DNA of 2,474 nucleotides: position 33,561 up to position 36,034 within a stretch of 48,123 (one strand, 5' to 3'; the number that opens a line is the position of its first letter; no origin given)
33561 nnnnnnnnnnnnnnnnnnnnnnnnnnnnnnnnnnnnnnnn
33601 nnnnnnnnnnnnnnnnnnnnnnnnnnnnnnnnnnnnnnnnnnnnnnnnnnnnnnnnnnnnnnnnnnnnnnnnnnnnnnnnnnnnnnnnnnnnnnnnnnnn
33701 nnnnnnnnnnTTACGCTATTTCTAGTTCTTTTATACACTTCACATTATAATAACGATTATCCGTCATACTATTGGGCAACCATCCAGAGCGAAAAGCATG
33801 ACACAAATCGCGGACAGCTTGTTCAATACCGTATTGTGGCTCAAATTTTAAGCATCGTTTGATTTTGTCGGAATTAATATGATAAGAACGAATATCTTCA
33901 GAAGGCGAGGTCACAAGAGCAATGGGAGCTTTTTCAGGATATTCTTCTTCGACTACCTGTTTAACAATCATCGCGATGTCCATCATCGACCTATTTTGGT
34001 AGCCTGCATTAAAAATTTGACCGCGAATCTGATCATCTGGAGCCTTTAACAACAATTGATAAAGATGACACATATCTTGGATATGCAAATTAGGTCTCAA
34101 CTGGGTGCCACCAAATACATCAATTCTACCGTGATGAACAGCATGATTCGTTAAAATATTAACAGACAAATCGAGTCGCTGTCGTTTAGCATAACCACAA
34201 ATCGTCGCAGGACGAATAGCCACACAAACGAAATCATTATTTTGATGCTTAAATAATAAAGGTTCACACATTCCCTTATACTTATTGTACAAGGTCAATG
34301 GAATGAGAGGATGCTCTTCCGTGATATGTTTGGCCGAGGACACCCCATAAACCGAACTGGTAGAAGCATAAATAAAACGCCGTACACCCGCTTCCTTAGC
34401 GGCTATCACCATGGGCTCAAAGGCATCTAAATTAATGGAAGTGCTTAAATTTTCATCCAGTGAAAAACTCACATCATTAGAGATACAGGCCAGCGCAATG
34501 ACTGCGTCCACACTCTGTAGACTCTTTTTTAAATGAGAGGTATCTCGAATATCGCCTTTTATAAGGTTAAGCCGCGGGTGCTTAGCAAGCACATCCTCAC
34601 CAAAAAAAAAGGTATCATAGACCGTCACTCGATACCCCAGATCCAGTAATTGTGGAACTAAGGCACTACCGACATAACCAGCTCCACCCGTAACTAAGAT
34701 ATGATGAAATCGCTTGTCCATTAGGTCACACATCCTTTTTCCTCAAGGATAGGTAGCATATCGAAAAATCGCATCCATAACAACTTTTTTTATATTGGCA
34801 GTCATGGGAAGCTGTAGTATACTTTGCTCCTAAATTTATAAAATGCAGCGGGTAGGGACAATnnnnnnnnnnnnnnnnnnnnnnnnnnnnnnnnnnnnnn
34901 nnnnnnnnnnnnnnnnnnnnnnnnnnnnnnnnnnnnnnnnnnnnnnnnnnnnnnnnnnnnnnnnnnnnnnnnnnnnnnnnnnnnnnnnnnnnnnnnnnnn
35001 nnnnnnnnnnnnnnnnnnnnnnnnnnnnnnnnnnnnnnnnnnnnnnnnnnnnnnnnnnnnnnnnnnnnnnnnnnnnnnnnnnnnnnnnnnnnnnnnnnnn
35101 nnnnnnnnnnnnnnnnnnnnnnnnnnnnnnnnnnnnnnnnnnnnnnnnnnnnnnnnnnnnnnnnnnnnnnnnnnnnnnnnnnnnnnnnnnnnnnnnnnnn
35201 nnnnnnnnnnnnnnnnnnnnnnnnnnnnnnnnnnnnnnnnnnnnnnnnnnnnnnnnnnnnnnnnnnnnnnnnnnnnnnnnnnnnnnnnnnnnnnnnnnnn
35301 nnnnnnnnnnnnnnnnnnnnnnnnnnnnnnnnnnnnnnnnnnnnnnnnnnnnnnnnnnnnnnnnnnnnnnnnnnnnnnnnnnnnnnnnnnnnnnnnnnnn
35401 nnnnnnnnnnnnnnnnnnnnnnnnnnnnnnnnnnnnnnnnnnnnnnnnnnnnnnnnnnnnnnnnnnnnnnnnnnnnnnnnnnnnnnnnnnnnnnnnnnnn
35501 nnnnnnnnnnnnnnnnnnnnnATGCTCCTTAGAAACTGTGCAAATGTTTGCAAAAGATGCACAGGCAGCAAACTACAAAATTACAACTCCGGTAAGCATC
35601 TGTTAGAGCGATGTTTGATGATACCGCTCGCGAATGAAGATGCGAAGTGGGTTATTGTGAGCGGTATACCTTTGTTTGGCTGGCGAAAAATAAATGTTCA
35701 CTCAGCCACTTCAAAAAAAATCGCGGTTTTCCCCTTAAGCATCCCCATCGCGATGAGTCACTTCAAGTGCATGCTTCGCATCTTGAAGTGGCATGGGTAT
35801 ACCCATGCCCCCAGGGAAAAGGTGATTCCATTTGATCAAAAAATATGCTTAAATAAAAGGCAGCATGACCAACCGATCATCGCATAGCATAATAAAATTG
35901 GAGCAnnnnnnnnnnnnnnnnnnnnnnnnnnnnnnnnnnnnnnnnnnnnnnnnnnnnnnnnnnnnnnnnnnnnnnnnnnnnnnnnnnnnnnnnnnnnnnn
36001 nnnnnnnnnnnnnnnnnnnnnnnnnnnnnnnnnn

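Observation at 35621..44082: Novel ~185-bp highly structured repeat present four times as two inverted pairs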

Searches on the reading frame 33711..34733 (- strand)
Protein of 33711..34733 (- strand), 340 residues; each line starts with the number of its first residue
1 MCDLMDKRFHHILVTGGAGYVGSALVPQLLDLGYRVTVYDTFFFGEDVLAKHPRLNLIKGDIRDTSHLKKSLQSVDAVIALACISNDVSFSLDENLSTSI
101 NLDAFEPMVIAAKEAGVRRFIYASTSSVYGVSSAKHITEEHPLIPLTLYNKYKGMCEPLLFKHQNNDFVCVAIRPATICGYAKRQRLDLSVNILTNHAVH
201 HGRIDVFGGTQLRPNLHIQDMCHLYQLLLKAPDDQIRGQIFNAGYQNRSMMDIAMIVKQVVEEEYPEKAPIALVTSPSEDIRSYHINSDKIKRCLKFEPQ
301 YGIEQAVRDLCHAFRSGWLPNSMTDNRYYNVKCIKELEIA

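Call 7: search_protein_families(library=pfam, proteins=[window:33711-34733:-])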
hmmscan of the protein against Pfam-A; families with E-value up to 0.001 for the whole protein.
window:33711-34733:- (340 aa): 8 families
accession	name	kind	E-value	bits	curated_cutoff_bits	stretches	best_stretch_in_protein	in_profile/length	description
PF01370.27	Epimerase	-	5.4e-34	118.1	20.9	1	12-244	1-240/240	NAD dependent epimerase/dehydratase family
PF16363.11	GDP_Man_Dehyd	-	4.4e-27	95.9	27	1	13-309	1-331/332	GDP-mannose 4,6 dehydratase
PF01073.25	3Beta_HSD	-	1.6e-23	83.5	22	1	13-197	1-200/280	3-beta hydroxysteroid dehydrogenase/isomerase family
PF13460.12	NAD_binding_10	-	1e-11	45.5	27.2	1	16-132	1-105/184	NAD(P)H-binding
PF05368.20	NmrA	-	1.9e-10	41.3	27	1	11-127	4-109/298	NmrA-like family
PF04321.23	RmlD_sub_bind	-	3.4e-10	39.9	27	1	11-215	2-184/287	RmlD substrate binding domain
PF07993.18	NAD_binding_4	-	0.00013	21.6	20.1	0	51-180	59-209/258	Male sterility protein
PF02719.21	Polysacc_synt_2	-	0.00022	21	20.2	1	12-126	1-129/293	Polysaccharide biosynthesis protein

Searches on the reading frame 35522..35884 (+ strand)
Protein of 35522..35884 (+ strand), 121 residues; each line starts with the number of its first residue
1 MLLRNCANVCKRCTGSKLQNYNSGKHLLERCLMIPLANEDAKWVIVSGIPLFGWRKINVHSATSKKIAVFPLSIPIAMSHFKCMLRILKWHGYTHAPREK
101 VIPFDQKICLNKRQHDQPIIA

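Call 88: list_cluster_members(proteins=[window:35522-35884:+, window:35647-35832:+, window:40103-40300:-, window:40982-41143:-, window:41128-41301:+, window:43871-44005:-, window:43985-44194:+, window:43990-44151:+, window:40267-40392:+, window:40266-40370:-])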
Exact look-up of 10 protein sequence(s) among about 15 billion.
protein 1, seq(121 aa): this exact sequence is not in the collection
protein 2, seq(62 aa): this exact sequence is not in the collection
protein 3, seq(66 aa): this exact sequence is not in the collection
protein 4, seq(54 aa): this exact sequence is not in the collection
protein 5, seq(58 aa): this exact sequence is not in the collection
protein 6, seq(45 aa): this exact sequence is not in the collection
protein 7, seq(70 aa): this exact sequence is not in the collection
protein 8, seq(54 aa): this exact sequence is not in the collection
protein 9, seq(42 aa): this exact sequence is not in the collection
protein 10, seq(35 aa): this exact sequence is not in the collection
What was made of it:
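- Tried and rejected: Exact look-up of ten spurious ORFs translated from the copies found none in the protein collection (call 88).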
